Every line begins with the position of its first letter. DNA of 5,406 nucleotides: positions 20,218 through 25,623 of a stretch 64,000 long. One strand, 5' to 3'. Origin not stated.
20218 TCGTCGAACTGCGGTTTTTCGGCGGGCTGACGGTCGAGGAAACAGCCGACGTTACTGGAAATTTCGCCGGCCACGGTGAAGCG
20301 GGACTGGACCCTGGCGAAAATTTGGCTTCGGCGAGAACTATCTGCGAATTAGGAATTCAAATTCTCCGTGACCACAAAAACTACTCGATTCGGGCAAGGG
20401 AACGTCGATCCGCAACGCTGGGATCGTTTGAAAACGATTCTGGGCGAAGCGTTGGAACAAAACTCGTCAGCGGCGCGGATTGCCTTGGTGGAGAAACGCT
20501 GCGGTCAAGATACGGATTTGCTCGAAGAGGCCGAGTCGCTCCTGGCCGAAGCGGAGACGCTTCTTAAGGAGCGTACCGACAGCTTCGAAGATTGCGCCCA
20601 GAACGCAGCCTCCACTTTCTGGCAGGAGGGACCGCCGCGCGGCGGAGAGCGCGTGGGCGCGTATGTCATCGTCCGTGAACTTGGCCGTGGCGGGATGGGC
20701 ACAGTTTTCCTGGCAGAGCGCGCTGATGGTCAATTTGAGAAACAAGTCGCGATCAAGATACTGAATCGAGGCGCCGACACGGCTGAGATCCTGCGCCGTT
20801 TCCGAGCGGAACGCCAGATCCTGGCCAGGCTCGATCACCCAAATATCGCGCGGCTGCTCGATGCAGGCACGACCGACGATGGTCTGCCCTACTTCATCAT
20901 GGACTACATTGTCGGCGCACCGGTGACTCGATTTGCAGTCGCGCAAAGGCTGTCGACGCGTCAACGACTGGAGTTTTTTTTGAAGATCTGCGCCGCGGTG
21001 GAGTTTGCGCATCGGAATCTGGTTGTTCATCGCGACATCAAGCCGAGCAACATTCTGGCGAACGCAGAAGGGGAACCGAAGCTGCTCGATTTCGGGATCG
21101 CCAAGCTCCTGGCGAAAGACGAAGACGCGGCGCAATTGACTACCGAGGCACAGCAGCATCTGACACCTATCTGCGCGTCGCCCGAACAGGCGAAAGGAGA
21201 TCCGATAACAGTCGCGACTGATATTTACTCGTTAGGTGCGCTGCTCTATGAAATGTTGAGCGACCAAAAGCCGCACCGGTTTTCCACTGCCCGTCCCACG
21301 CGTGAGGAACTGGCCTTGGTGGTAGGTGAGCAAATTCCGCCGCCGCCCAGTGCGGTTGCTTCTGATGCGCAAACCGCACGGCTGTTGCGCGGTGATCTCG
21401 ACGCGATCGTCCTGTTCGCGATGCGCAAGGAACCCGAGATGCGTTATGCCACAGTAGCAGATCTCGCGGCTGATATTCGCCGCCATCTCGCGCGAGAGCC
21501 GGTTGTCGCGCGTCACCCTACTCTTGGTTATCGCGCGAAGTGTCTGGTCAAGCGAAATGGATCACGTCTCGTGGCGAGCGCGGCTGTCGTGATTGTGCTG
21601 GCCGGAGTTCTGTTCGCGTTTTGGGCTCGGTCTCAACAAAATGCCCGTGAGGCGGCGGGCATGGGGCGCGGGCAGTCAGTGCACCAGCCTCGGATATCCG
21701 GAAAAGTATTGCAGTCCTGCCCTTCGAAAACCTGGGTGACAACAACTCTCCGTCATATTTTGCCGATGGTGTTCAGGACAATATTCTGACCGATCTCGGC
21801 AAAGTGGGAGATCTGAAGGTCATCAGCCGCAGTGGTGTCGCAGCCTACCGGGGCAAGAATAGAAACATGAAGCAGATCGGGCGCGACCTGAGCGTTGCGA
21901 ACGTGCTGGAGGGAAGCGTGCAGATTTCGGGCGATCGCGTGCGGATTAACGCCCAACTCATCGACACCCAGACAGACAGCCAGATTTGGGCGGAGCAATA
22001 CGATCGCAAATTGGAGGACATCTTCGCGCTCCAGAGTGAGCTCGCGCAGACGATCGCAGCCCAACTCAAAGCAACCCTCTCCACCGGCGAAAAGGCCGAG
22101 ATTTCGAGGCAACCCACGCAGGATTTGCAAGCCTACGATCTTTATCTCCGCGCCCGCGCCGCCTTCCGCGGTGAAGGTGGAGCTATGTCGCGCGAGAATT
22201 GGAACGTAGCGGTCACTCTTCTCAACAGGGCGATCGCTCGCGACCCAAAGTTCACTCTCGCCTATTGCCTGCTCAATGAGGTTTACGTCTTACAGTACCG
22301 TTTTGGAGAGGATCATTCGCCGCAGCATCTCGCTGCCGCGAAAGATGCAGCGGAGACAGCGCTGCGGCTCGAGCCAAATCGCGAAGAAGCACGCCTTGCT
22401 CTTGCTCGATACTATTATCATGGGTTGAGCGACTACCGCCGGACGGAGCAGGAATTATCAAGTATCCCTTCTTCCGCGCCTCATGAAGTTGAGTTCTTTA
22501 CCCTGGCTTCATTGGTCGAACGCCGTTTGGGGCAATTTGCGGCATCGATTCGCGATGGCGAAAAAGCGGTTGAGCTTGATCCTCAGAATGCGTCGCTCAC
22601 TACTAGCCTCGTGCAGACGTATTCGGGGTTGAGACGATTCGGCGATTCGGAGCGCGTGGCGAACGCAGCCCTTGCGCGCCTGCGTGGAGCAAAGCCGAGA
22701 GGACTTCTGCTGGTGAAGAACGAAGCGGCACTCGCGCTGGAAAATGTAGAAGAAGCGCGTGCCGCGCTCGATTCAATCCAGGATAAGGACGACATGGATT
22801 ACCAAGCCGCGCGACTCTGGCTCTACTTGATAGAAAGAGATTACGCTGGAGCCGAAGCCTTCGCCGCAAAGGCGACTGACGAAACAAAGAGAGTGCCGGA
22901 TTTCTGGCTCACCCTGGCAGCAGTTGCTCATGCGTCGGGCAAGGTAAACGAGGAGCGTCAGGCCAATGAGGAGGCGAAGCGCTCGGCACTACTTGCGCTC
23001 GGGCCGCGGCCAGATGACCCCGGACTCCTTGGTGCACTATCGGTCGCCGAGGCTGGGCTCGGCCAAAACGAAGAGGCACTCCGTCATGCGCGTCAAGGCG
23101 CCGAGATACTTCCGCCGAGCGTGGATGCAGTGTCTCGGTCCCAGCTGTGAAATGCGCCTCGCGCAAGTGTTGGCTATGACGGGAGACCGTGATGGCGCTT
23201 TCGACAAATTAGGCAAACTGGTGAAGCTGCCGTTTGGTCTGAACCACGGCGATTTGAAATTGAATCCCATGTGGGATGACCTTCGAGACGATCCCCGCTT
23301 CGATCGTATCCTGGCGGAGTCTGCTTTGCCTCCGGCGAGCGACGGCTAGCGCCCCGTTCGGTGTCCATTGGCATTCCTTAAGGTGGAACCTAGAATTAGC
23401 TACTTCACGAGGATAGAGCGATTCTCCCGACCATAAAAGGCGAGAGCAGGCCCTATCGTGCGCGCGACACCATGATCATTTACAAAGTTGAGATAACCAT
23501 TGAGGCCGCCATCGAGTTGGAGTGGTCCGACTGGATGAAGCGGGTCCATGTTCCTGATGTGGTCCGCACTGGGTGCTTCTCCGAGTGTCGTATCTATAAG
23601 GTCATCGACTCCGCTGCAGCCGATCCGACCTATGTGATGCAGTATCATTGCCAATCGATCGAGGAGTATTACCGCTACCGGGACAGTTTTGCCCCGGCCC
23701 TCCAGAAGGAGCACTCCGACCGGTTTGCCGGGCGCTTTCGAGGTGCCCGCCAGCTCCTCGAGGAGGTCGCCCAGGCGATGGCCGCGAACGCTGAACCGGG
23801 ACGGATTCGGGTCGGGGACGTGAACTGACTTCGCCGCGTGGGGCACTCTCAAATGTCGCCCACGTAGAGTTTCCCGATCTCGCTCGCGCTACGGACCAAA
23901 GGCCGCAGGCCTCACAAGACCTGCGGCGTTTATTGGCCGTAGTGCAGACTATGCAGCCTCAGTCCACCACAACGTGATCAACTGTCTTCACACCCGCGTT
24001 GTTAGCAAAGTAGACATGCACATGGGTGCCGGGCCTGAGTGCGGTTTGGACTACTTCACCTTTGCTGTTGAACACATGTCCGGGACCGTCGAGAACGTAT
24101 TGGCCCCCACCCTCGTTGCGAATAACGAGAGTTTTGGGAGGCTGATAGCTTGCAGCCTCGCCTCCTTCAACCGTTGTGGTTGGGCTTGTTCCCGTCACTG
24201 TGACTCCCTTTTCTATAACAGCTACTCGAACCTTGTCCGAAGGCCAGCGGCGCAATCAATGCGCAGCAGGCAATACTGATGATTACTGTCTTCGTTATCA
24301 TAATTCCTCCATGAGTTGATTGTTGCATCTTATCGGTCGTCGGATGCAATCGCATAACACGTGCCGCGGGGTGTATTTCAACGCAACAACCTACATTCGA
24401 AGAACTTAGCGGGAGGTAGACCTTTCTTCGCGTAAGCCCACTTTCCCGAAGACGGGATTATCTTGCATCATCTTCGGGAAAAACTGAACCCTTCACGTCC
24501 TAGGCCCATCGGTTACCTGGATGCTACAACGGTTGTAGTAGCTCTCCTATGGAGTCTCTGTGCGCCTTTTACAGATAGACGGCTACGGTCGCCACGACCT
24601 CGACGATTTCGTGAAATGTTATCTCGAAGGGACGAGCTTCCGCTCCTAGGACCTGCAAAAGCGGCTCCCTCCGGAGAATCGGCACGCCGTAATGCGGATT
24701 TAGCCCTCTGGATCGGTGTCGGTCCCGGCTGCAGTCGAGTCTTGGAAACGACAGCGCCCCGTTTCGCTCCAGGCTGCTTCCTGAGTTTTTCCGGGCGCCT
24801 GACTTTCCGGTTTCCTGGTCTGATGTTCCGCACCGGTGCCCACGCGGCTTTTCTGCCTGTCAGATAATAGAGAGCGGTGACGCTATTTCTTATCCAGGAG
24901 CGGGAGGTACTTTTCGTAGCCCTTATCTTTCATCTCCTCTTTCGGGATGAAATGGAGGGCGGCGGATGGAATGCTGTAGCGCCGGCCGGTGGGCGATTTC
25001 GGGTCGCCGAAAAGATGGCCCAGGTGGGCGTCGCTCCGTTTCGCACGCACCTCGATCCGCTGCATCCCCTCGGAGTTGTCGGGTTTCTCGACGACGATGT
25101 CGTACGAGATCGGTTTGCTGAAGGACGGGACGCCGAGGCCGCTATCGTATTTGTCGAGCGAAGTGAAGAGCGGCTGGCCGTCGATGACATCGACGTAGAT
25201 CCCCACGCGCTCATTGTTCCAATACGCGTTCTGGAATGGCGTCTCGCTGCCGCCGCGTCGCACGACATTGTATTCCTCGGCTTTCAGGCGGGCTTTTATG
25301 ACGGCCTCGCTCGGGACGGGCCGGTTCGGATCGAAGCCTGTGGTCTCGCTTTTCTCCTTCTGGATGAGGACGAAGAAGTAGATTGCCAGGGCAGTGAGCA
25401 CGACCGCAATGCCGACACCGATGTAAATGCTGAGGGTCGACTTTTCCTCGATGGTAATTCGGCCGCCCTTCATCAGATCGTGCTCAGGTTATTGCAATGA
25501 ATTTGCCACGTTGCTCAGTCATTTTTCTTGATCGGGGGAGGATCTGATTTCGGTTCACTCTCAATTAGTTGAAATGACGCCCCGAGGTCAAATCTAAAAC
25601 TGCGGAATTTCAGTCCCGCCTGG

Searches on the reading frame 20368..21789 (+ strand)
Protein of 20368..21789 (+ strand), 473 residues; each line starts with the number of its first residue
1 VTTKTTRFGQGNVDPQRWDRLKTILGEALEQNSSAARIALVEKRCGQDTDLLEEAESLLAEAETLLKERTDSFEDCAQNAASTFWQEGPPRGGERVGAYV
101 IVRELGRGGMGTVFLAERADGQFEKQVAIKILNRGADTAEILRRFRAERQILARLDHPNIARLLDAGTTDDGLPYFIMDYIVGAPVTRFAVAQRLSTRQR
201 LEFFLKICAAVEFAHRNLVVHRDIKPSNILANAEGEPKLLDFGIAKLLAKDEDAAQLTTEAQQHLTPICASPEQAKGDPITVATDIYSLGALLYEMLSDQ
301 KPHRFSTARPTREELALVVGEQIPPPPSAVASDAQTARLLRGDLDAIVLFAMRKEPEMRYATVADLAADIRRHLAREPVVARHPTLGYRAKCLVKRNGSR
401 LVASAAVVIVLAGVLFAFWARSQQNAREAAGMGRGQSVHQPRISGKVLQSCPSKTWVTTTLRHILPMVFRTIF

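Call 16: search_protein_families(library=pfam, proteins=[window:20368-21789:+], max_evalue=0.001)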
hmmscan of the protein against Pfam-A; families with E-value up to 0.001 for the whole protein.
window:20368-21789:+ (473 aa): 4 families
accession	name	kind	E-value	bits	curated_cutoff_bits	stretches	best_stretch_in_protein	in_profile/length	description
PF00069.31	Pkinase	-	2e-40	139.3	31.7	1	99-306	1-200/263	Protein kinase domain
PF07714.23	PK_Tyr_Ser-Thr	-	2.9e-31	109.2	23.1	1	101-303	3-205/258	Protein tyrosine and serine/threonine kinase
PF03109.22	ABC1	-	4.1e-06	26.6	22.9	1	176-251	145-220/244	ABC1 atypical kinase-like domain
PF01636.29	APH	-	2.2e-05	24.8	23.2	0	130-194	26-90/239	Phosphotransferase enzyme family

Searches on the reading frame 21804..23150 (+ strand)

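Call 17: search_protein_families(library=pfam, proteins=[window:21804-23150:+], max_evalue=0.001)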
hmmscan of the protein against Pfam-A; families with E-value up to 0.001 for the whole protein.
window:21804-23150:+ (448 aa): 7 families
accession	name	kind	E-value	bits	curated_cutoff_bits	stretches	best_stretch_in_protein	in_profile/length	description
PF14559.12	TPR_19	-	2.4e-12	47.4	25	0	176-229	7-59/68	Tetratricopeptide repeat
PF13431.12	TPR_17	-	1e-10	41.4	24.4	0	253-279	3-29/34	Tetratricopeptide repeat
PF13414.12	TPR_11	-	6.8e-08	32.5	26.8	0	129-162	6-39/42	TPR repeat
PF13428.12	TPR_14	-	5e-07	30.2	23.5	0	175-202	16-43/44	Tetratricopeptide repeat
PF07719.23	TPR_2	-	5.1e-07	29.8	27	0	237-262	9-34/34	Tetratricopeptide repeat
PF25058.1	ARM_TT21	-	1.3e-05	25.6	27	1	259-337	53-131/155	Tetratricopeptide repeat protein 21 ARM repeat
PF23914.1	TPR_CcmH_CycH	-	0.00088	19.6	42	0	175-250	65-142/158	Cytochrome c-type biogenesis protein H TPR domain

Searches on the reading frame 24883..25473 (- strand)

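Call 17: search_protein_families(library=pfam, proteins=[window:24883-25473:-], max_evalue=0.001)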
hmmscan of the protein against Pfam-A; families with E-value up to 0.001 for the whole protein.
window:24883-25473:- (196 aa): 1 family
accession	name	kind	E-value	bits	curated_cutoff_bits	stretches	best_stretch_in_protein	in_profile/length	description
PF01641.26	SelR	-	7.2e-36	123.1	24.9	1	63-177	1-116/116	SelR domain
